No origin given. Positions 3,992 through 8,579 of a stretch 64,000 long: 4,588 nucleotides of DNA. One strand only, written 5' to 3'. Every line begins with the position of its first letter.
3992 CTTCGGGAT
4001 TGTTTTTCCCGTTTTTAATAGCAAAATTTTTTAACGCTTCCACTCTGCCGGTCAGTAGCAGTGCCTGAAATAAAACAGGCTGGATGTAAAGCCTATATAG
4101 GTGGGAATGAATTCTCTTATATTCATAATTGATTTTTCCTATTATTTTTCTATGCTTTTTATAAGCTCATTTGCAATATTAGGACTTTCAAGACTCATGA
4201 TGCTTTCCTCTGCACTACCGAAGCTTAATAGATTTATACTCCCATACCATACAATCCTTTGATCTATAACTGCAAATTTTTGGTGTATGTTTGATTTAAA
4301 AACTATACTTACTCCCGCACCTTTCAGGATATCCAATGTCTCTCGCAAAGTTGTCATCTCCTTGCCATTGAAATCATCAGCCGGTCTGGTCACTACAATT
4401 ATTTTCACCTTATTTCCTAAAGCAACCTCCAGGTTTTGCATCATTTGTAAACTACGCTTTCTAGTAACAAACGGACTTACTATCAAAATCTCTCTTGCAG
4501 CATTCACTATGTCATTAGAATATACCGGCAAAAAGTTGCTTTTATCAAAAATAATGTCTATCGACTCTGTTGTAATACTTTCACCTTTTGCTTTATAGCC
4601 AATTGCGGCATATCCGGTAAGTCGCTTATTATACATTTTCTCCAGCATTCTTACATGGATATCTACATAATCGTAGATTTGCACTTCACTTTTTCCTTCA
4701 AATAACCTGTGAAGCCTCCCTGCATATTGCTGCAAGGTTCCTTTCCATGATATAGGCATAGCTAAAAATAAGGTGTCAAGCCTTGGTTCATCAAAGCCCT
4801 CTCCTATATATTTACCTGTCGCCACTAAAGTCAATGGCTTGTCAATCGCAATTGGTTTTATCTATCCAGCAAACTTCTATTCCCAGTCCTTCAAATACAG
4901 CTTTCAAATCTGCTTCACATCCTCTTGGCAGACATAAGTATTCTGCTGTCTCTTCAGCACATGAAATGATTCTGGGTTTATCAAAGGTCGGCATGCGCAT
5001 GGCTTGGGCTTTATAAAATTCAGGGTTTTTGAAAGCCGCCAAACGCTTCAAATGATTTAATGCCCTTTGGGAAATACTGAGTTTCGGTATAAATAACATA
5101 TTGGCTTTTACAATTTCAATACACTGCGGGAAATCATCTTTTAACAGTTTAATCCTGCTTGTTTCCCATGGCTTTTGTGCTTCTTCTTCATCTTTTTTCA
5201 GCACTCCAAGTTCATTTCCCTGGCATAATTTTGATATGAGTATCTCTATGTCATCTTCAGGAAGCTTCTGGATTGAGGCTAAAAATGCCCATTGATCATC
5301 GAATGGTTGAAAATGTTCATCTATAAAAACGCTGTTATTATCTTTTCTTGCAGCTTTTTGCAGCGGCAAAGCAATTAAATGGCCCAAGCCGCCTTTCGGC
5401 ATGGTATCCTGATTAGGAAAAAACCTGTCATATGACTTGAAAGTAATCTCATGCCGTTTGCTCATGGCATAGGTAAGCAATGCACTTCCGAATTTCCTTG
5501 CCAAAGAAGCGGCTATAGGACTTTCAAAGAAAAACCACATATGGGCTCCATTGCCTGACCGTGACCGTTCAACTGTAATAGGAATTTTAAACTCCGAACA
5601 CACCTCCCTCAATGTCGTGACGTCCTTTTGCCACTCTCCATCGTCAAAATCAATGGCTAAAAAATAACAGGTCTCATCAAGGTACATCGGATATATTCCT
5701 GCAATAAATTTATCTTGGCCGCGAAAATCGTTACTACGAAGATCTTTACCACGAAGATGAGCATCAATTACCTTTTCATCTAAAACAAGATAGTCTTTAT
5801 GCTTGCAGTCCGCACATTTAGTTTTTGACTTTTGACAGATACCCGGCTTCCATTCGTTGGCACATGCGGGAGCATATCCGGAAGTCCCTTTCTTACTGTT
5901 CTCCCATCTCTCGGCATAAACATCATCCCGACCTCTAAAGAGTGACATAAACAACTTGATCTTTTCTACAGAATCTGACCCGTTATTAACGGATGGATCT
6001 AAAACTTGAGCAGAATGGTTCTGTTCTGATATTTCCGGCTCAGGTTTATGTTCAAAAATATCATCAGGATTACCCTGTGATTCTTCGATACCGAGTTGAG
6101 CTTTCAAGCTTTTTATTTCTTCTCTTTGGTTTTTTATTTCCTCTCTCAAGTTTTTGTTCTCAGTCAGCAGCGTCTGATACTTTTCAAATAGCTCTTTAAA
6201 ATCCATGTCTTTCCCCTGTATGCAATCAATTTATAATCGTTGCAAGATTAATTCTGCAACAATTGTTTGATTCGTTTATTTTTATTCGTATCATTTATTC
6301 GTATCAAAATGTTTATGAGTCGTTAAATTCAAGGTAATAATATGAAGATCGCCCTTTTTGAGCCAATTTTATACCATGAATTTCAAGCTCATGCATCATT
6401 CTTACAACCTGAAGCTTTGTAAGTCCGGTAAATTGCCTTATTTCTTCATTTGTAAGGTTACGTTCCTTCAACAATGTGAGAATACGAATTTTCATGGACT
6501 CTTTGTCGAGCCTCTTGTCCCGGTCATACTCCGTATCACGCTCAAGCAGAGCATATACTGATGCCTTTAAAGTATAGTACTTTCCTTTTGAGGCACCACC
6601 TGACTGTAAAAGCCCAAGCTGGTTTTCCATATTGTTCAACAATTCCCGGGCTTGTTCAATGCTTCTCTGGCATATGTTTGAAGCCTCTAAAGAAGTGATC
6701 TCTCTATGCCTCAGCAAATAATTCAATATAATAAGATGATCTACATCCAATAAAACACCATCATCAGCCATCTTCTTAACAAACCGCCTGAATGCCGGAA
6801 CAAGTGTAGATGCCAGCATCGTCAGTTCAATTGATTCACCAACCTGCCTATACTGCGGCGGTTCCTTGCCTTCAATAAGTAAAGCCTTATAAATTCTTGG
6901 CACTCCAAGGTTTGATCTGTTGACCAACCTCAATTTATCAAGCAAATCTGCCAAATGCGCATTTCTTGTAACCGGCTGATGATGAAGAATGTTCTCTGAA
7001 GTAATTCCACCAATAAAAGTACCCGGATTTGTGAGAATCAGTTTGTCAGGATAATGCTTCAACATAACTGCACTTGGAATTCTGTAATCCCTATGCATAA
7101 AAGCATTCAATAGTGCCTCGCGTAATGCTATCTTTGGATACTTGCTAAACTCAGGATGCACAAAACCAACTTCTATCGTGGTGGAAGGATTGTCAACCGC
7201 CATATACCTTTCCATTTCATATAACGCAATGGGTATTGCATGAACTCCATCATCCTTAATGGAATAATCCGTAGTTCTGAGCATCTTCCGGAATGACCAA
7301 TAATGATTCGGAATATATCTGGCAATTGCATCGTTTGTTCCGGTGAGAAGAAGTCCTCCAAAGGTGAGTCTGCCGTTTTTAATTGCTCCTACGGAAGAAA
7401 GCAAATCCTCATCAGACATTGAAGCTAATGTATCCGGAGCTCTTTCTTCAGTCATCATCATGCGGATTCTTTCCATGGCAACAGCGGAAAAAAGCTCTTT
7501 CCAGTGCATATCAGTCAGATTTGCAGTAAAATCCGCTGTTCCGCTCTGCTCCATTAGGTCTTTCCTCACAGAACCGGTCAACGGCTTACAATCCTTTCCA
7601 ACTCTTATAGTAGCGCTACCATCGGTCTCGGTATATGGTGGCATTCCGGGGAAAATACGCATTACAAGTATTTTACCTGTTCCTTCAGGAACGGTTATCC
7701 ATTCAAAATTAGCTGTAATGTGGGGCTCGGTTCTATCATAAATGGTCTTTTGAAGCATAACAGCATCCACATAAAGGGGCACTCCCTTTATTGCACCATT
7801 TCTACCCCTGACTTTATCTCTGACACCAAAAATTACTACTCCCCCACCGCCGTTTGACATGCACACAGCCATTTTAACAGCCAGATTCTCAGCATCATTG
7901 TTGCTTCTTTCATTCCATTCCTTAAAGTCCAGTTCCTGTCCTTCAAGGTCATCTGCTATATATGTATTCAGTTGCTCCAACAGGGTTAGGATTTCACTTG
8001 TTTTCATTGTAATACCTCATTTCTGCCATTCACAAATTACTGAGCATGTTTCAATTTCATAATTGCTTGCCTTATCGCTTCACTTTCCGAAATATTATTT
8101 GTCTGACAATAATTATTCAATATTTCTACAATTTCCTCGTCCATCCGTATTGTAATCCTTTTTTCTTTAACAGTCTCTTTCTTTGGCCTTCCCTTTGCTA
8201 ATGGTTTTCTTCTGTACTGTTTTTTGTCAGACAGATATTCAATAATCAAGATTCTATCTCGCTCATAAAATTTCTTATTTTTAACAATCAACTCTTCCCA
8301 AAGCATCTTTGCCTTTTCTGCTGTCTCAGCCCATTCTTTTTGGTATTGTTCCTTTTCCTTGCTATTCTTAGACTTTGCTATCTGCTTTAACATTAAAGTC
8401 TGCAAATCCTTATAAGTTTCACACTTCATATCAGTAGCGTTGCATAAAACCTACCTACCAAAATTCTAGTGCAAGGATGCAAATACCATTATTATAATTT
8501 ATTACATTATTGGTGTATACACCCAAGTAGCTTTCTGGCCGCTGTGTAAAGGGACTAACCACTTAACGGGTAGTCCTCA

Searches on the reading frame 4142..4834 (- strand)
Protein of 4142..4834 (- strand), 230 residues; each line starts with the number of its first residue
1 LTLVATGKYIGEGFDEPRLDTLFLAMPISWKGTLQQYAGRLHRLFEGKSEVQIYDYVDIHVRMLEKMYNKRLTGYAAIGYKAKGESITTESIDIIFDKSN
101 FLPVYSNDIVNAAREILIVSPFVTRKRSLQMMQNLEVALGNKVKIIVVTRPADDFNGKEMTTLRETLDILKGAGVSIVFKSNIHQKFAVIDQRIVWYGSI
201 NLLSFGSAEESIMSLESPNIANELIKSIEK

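Call 7: search_protein_families(library=ncbifam, proteins=[window:4142-4834:-], max_evalue=0.01)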
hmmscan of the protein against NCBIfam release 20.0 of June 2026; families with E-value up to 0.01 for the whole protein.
window:4142-4834:- (230 aa): 2 families
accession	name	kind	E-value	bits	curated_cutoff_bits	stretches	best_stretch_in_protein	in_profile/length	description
NF038319.1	DISARM_DrmC_I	equivalog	0.00044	19.9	133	1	108-202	101-203/236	DISARM system phospholipase D-like protein DrmC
TIGR03740.1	galliderm_ABC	subfamily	0.0065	16.2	309.75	1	126-191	124-191/223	lantibiotic protection ABC transporter ATP-binding subunit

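Call 8: search_protein_families(library=pfam, proteins=[window:4142-4834:-], max_evalue=0.01)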
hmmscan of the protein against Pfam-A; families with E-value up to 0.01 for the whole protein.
window:4142-4834:- (230 aa): 2 families
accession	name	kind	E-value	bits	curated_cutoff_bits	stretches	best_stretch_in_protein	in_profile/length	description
PF13091.12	PLDc_2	-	3.5e-12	46.7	27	1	108-229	4-129/132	PLD-like domain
PF00614.28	PLDc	-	0.0029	18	21.9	1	184-202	6-24/28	Phospholipase D Active site motif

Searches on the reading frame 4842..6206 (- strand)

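Call 7: search_protein_families(library=ncbifam, proteins=[window:4842-6206:-], max_evalue=0.01)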
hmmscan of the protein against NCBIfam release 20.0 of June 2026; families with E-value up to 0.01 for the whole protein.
window:4842-6206:- (454 aa): 1 family
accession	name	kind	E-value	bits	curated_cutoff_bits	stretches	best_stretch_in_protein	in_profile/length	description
NF040561.1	PrimPol_Msp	equivalog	5.5e-28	97.8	200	2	192-333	215-351/515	CRISPR-associated primase-polymerase type A1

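Call 8: search_protein_families(library=pfam, proteins=[window:4842-6206:-], max_evalue=0.01)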
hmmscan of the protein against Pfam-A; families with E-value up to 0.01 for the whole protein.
window:4842-6206:- (454 aa): 3 families
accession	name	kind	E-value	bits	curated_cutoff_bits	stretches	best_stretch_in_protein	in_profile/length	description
PF22548.2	AEP-TOTE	-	7.3e-102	340.3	27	1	81-321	1-228/230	TOTE conflict system, Archaeo-Eukaryotic Primase domain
PF00170.26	bZIP_1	-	0.003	18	27.6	1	3-37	28-62/64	bZIP transcription factor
PF18504.6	Csm1_N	-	0.0034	18.2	26.3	0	12-43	24-55/70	Csm1 N-terminal domain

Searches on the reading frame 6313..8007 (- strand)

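Call 7: search_protein_families(library=ncbifam, proteins=[window:6313-8007:-], max_evalue=0.01)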
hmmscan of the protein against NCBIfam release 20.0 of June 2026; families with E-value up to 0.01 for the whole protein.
window:6313-8007:- (564 aa): 0 families

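Call 8: search_protein_families(library=pfam, proteins=[window:6313-8007:-], max_evalue=0.01)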
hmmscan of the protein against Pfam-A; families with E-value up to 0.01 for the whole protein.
window:6313-8007:- (564 aa): 2 families
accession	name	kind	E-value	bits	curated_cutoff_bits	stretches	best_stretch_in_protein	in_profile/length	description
PF04326.19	SLFN_AlbA_2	-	2.2e-16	60.9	25.3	1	22-143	1-117/118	Schlafen, AlbA_2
PF13749.12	HATPase_c_4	-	4.8e-15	55.8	26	1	313-397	3-89/89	Putative ATP-dependent DNA helicase recG C-terminal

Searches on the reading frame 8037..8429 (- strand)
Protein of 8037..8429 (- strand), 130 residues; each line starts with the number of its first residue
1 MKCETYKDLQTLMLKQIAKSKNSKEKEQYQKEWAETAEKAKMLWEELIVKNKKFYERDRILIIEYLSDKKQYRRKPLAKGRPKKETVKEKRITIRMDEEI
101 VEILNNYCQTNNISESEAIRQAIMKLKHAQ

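Call 7: search_protein_families(library=ncbifam, proteins=[window:8037-8429:-], max_evalue=0.01)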
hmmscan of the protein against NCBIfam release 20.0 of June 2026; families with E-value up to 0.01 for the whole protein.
window:8037-8429:- (130 aa): 3 families
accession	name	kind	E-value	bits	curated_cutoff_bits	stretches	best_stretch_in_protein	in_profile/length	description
NF053762.1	aCcr1_fam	equivalog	5.7e-11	42.1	60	1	92-126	3-37/38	aCcr1 family cell cycle regulator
NF046040.1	RelB_antitoxin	equivalog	8.8e-05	22.7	50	1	92-125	1-34/69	type II toxin-antitoxin system RelB family antitoxin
NF008671.0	PRK11675.1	equivalog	0.0003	21.2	62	1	90-125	51-86/95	LexA regulated protein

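Call 8: search_protein_families(library=pfam, proteins=[window:8037-8429:-], max_evalue=0.01)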
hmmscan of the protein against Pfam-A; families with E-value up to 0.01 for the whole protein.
window:8037-8429:- (130 aa): 3 families
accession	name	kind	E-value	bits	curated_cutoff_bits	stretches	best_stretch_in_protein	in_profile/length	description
PF01402.27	RHH_1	-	9.1e-08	32.2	20.5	1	91-126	1-36/39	Ribbon-helix-helix protein, copG family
PF19807.5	DUF6290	-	2.2e-05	25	27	1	91-124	3-36/72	Family of unknown function (DUF6290)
PF14384.12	BrnA_antitoxin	-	0.00056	20.7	26.1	1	35-103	12-48/68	BrnA antitoxin of type II toxin-antitoxin system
